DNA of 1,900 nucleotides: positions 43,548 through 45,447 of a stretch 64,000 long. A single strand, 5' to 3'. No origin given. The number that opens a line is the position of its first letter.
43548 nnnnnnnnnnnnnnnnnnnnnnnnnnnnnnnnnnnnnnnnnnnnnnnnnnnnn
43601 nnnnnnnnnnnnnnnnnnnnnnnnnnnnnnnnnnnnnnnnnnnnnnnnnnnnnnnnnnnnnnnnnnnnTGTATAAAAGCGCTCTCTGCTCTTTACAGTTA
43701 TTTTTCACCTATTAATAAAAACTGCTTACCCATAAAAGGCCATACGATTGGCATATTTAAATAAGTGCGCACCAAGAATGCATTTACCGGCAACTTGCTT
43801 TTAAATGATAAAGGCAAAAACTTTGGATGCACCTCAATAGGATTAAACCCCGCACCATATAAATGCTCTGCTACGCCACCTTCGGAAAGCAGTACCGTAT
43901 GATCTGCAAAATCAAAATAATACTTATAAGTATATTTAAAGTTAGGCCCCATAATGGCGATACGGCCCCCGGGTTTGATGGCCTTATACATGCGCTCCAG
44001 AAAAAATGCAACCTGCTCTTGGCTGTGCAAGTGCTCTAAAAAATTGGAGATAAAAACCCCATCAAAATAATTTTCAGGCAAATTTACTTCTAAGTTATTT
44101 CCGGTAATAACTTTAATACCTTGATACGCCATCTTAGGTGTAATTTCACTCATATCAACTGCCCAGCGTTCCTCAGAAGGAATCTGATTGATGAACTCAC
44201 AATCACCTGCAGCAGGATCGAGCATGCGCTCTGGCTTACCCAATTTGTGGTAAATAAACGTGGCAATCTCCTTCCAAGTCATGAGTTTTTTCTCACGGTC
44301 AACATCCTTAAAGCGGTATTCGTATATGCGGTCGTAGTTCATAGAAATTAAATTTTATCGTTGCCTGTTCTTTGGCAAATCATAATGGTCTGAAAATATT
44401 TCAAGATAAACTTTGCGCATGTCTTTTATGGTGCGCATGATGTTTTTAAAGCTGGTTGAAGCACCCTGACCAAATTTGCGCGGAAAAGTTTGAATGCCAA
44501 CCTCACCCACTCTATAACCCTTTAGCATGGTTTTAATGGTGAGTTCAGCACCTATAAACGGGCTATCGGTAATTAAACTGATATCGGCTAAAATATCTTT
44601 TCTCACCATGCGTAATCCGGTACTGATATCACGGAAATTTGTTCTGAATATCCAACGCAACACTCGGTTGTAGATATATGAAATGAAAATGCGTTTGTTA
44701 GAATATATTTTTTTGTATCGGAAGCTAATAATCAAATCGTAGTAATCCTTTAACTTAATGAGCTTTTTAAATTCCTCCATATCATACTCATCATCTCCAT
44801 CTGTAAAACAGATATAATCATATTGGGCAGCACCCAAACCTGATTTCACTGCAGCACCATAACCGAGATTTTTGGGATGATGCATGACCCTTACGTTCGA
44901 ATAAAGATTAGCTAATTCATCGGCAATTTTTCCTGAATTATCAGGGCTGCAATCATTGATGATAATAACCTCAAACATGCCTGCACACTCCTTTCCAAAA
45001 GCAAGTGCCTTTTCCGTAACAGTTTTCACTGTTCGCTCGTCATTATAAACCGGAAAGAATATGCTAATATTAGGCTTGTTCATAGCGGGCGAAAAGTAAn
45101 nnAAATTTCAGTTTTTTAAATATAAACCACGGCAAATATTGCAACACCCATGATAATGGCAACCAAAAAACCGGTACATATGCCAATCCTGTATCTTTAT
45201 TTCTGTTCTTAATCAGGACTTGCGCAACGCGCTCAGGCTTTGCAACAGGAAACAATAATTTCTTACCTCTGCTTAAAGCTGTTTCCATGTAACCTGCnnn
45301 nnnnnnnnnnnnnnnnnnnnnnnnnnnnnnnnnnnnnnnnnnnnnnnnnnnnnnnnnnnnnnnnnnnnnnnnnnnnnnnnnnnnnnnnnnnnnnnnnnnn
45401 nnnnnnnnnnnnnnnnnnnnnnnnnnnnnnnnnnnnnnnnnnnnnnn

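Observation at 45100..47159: Direct motif-level match of the FAD oxidase / SDR pair to mycobacterial DprE1 and DprE2, with translationally coupled genes as in dprE1-dprE2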

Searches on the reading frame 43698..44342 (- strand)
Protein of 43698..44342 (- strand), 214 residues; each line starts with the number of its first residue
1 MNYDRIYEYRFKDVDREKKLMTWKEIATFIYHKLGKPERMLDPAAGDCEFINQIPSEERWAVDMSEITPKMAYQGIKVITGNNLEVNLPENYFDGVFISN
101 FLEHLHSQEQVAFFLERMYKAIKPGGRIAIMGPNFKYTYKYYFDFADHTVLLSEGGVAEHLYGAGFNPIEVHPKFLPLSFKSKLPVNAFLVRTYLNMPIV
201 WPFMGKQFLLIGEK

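Call 3: search_protein_families(library=pfam, proteins=[window:43698-44342:-], max_evalue=0.01)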
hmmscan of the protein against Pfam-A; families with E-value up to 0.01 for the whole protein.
window:43698-44342:- (214 aa): 7 families
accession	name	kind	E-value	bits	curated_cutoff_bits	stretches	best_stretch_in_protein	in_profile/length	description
PF08241.18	Methyltransf_11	-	1.8e-07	32.1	21.2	1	59-130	21-95/95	Methyltransferase domain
PF08242.18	Methyltransf_12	-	1.5e-05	26.1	30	1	79-128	51-98/98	Methyltransferase domain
PF13649.12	Methyltransf_25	-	3.1e-05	25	27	1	57-126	22-97/97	Methyltransferase domain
PF00891.24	Methyltransf_2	-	0.0011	18.8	22.3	1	73-130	110-164/210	O-methyltransferase domain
PF13489.12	Methyltransf_23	-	0.0039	17.4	27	1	31-134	17-120/164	Methyltransferase domain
PF01209.24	Ubie_methyltran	-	0.0069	16.2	20.1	1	71-131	95-152/233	ubiE/COQ5 methyltransferase family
PF05891.18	Methyltransf_PK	-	0.0078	16.2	27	1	90-166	120-194/218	AdoMet dependent proline di-methyltransferase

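Call 6: search_protein_families(library=ncbifam, proteins=[window:43698-44342:-], max_evalue=0.001)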
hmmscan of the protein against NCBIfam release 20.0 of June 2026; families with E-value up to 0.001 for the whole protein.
window:43698-44342:- (214 aa): 3 families
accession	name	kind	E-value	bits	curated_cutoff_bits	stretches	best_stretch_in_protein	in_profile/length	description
TIGR02752.1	MenG_heptapren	equivalog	0.00017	21.2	419.85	1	71-144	93-169/231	demethylmenaquinone methyltransferase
NF001243.0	PRK00216.1-4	equivalog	0.00048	19.5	235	1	70-145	94-172/237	demethylmenaquinone methyltransferase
NF001240.0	PRK00216.1-1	equivalog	0.00059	19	378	1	76-131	117-169/251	bifunctional demethylmenaquinone methyltransferase/2-methoxy-6-polyprenyl-1,4-benzoquinol methylase UbiE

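Call 67: search_solved_structures(query=window:43698-44342:-, max_evalue=0.01)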
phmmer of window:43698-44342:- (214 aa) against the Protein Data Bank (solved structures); distinct sequences matched with E-value up to 0.01: 3.
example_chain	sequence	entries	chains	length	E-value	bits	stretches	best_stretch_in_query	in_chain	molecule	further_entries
3dli_A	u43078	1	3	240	5.3e-07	32.6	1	11-144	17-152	methyltransferase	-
3mgg_A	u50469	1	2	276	2.5e-05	27.2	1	65-132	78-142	Methyltransferase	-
5wp5_A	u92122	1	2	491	0.008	19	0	88-130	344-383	Phosphomethylethanolamine N-methyltransferase 2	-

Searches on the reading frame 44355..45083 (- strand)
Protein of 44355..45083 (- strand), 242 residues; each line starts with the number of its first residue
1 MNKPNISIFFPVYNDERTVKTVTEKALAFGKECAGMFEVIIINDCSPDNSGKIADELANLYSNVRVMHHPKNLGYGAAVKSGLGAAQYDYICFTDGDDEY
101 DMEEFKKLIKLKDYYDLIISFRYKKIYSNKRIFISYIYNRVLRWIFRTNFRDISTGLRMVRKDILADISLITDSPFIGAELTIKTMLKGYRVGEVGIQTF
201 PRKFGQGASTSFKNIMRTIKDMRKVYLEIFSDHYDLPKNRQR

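Call 3: search_protein_families(library=pfam, proteins=[window:44355-45083:-], max_evalue=0.01)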
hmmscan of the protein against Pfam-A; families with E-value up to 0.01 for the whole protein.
window:44355-45083:- (242 aa): 3 families
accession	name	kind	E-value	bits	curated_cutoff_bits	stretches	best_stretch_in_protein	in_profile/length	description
PF00535.33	Glycos_transf_2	-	3.1e-28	99.3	23.3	1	7-167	1-166/168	Glycosyl transferase family 2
PF10111.15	Glyco_tranf_2_2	-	2.8e-08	34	27.3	1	8-113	2-107/276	Glycosyltransferase like family 2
PF20202.4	DUF6564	-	0.0024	18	25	1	76-150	71-147/230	Domain of unknown function (DUF6564)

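Call 6: search_protein_families(library=ncbifam, proteins=[window:44355-45083:-], max_evalue=0.001)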
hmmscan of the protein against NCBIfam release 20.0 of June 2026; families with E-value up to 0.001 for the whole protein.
window:44355-45083:- (242 aa): 19 families
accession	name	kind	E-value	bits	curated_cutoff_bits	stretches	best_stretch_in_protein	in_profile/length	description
NF007482.0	PRK10073.1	equivalog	1.1e-17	64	423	1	3-117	5-115/334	glycosyltransferase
NF041391.1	DPhHxTase_Halo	equivalog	1.5e-15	56.8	375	1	12-201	3-185/213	dolichyl-phosphate hexose transferase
TIGR04182.1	glyco_TIGR04182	equivalog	2e-15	57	325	1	6-229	2-214/293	S-layer glycoprotein N-glycosyltransferase AglJ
TIGR03937.1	PgaC_IcaA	equivalog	2.7e-15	56.3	422.3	1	3-104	44-142/407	poly-beta-1,6-N-acetyl-D-glucosamine synthase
NF007986.1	PRK10714.1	equivalog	8.6e-14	51.3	529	1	5-208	7-209/316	undecaprenyl-phosphate 4-deoxy-4-formamido-L-arabinose transferase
NF047683.1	TeichurnBiosyTuaG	equivalog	1.8e-13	50.7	400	1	2-123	4-122/252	teichuronic acid biosynthesis protein TuaG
NF047588.1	GlcsyltransPgfSStrep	equivalog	9.4e-12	44.8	500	1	6-165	3-164/308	glycosyltransferase PgfS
NF053739.1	GlytfEpsEBac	equivalog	3.1e-09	36.2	450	1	4-111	1-106/265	glycosyltransferase EpsE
NF058614.1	PPMAGASynPpgS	equivalog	1.4e-08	34.4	370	1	8-201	4-198/226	polyprenyl-phospho-N-acetylgalactosaminyl synthase PpgS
TIGR03965.1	mycofact_glyco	equivalog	5.4e-08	32.1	280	1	3-97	73-164/467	mycofactocin biosynthesis glycosyltransferase MftF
NF041875.1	EPS_EpsD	equivalog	5.9e-07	29.2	370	1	6-101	1-93/325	exopolysaccharide biosynthesis glycosyltransferase EpsD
NF010496.0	PRK13915.1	equivalog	9.6e-07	28.2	262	1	4-98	31-127/307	glucosyl-3-phosphoglycerate synthase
TIGR03111.1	glyc2_xrt_Gpos1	hypoth_equivalog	1.7e-06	27.1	363.95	1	3-111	48-155/439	TIGR03111 family XrtG-associated glycosyltransferase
TIGR04283.1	glyco_like_mftF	equivalog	4.5e-06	26.4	182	1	6-112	1-97/221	TIGR04283 family arsenosugar biosynthesis glycosyltransferase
NF007453.0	PRK10018.1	equivalog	1.8e-05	24.6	382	1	2-111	4-110/280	colanic acid biosynthesis glycosyltransferase WcaA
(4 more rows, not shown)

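Call 23: find_homologous_proteins(query=window:44355-45083:-, max_evalue=1e-20)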
Query window:44355-45083:- (242 aa): 2044 proteins with E <= 1e-20 among 2311 candidates; the best 120 are listed.
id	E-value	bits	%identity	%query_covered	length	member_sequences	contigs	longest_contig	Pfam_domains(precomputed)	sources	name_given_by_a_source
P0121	8.8e-156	535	98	100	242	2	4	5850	PF10111.15,PF00535.33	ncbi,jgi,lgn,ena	jgi:glycosyltransferase involved in cell wall biosynthesis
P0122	9.6e-156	534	97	100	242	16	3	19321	PF10111.15,PF00535.33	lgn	-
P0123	1.4e-139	482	88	100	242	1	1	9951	PF10111.15,PF13641.13,PF00535.33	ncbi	-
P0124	9.8e-137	472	86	100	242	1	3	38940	PF10111.15,PF00535.33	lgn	-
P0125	4.4e-119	414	74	100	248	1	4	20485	PF10111.15,PF00535.33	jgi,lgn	-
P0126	3.3e-118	412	73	99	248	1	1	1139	PF00535.33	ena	-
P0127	6.3e-118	411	75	99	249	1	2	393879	PF10111.15,PF13641.13,PF00535.33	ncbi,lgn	ncbi:MAG: glycosyltransferase family 2 protein [Chitinophagaceae bacterium]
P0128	4.1e-116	405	73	99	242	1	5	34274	PF10111.15,PF13641.13,PF00535.33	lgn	-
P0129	7.7e-116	404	72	100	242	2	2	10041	PF10111.15,PF00535.33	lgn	-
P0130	1.2e-113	397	71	99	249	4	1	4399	PF00535.33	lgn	-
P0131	1.7e-113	396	71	99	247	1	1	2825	PF10111.15,PF00535.33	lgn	-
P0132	2.6e-113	396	69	100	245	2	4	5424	PF00535.33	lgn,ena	-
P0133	3.4e-113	395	71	99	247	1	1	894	PF10111.15,PF00535.33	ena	-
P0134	3.6e-113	395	71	100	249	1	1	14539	PF00535.33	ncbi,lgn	ncbi:MAG: glycosyltransferase family 2 protein [Bacteroidota bacterium]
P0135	1.1e-112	393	70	99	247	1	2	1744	PF10111.15,PF00535.33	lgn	-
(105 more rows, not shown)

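Call 24: search_solved_structures(query=window:44355-45083:-, max_evalue=0.001, show_alignments=1)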
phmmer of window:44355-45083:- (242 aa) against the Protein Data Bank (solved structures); distinct sequences matched with E-value up to 0.001: 20.
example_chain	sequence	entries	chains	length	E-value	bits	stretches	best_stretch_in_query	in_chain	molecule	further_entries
3bcv_A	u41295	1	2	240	4.7e-16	62.5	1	4-116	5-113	Putative glycosyltransferase protein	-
5hea_A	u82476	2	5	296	3.7e-11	46.4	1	5-105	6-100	Putative glycosyltransferase (GalT1)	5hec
9hwj_A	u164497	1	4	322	4.8e-09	39.5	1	5-218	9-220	Undecaprenyl-phosphate 4-deoxy-4-formamido-L-arabinose transferase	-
2z87_A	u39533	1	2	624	1.1e-08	38.3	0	6-137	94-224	Chondroitin synthase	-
2z86_A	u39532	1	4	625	1.1e-08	38.3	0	6-137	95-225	Chondroitin synthase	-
5mlz_A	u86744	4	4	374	1.4e-08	38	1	5-190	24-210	Dolichol monophosphate mannose synthase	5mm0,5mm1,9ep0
9bhc_C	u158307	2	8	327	1.6e-07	34.5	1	5-218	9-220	Undecaprenyl-phosphate 4-deoxy-4-formamido-L-arabinose transferase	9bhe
8vxh_A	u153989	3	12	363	1.9e-07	34.3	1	5-218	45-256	Undecaprenyl-phosphate 4-deoxy-4-formamido-L-arabinose transferase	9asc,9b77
8vh7_A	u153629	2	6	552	9.8e-07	32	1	35-111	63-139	Heparosan synthase B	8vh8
8viw_A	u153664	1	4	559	1e-06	31.9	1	35-111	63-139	Heparosan synthase B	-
5tze_C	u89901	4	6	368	6e-06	29.4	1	6-121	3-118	Glycosyl transferase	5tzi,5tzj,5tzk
5tz8_A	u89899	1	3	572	1.2e-05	28.4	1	6-114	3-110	Glycosyl transferase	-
7ue2_A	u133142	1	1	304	1.7e-05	27.9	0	21-152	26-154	RPB_PLP3_R6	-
9jma_A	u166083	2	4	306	8.6e-05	25.6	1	6-106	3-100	GalNAc(5)-diNAcBac-PP-undecaprenol beta-1,3-glucosyltransferase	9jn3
5eke_A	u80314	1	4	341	0.00017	24.6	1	6-124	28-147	Uncharacterized glycosyltransferase sll0501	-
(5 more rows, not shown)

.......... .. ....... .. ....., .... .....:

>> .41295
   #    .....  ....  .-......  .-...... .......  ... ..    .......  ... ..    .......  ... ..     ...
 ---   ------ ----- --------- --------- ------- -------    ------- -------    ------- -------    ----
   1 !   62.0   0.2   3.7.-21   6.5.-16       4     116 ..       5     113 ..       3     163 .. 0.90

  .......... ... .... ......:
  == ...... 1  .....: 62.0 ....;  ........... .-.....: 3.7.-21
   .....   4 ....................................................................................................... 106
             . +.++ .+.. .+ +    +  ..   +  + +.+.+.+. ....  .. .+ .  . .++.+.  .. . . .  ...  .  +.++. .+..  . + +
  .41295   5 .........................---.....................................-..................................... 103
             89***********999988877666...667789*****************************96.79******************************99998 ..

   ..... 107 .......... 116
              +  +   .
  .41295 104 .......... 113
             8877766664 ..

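Call 68: search_solved_structures(query=A4, max_evalue=0.000001, show_alignments=0)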
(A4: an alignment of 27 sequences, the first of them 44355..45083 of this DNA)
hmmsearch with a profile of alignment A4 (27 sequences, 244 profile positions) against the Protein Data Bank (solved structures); distinct sequences matched with E-value up to 0.000001: 18.
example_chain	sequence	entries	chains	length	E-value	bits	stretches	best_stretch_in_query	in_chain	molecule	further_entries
3bcv_A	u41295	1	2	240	2.1e-18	69.9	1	5-116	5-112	Putative glycosyltransferase protein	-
9hwj_A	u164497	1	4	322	3.9e-18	69.1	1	6-208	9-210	Undecaprenyl-phosphate 4-deoxy-4-formamido-L-arabinose transferase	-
9bhc_C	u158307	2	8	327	1.7e-16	63.7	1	6-220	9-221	Undecaprenyl-phosphate 4-deoxy-4-formamido-L-arabinose transferase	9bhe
8vxh_A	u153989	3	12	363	2.2e-16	63.4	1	6-220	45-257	Undecaprenyl-phosphate 4-deoxy-4-formamido-L-arabinose transferase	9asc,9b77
5mlz_A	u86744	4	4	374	3.3e-14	56.2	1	5-196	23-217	Dolichol monophosphate mannose synthase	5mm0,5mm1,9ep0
5hea_A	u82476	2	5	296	6.8e-13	51.9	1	7-107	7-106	Putative glycosyltransferase (GalT1)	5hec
2z87_A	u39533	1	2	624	2.7e-12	49.9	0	5-102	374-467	Chondroitin synthase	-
2z86_A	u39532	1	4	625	2.7e-12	49.9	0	5-102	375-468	Chondroitin synthase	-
5eke_A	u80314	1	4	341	4.2e-12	49.3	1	4-170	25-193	Uncharacterized glycosyltransferase sll0501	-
5ekp_C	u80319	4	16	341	4.2e-12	49.3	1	4-170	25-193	Uncharacterized glycosyltransferase sll0501 | Glycosyltransferase sll0501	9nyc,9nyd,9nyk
9nye_A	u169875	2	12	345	4.3e-12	49.3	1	4-170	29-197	Glycosyltransferase sll0501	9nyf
8vh7_A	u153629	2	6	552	2.8e-09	40.1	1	28-131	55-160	Heparosan synthase B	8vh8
8viw_A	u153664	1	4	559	2.9e-09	40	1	28-131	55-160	Heparosan synthase B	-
6p61_A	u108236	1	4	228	7.8e-08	35.4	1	2-118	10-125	Glycosyltransferase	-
3l7j_A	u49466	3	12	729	1.2e-07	34.7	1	6-102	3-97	Teichoic acid biosynthesis protein F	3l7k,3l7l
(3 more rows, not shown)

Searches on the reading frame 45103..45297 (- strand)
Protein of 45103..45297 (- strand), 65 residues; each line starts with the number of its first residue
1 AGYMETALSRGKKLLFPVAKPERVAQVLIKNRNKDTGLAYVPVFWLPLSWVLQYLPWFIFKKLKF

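Call 61: search_solved_structures(query=window:45103-45297:-, max_evalue=10, show_alignments=2)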
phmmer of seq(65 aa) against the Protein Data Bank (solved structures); distinct sequences matched with E-value up to 10: 8.
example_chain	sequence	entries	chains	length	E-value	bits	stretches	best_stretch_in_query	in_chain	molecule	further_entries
9kz9_R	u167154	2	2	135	0.33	14.3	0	6-30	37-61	PsaR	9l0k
8xku_G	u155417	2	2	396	0.59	13.5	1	25-60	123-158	AtTam46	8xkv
3sq6_A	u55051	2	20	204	0.84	13.1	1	42-59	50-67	Neuronal acetylcholine receptor subunit alpha-7, Acetylcholine-binding protein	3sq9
4hqp_A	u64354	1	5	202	0.84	13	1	42-59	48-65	Alpha7 nicotinic receptor chimera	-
5afh_A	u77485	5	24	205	0.91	12.9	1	42-59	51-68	ACETYLCHOLINE-BINDING PROTEIN, NEURONAL ACETYLCHOLINE RECEPTOR SUBUNIT ALPHA-7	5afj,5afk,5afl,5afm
5afm_B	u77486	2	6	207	0.92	12.9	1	42-59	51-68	ACETYLCHOLINE-BINDING PROTEIN, NEURONAL ACETYLCHOLINE RECEPTOR SUBUNIT ALPHA-7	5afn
8wm6_R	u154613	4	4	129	1.1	12.7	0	6-27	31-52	PsaR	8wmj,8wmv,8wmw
6pxb_F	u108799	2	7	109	1.1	12.6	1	6-24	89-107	Ras GTPase-activating protein 1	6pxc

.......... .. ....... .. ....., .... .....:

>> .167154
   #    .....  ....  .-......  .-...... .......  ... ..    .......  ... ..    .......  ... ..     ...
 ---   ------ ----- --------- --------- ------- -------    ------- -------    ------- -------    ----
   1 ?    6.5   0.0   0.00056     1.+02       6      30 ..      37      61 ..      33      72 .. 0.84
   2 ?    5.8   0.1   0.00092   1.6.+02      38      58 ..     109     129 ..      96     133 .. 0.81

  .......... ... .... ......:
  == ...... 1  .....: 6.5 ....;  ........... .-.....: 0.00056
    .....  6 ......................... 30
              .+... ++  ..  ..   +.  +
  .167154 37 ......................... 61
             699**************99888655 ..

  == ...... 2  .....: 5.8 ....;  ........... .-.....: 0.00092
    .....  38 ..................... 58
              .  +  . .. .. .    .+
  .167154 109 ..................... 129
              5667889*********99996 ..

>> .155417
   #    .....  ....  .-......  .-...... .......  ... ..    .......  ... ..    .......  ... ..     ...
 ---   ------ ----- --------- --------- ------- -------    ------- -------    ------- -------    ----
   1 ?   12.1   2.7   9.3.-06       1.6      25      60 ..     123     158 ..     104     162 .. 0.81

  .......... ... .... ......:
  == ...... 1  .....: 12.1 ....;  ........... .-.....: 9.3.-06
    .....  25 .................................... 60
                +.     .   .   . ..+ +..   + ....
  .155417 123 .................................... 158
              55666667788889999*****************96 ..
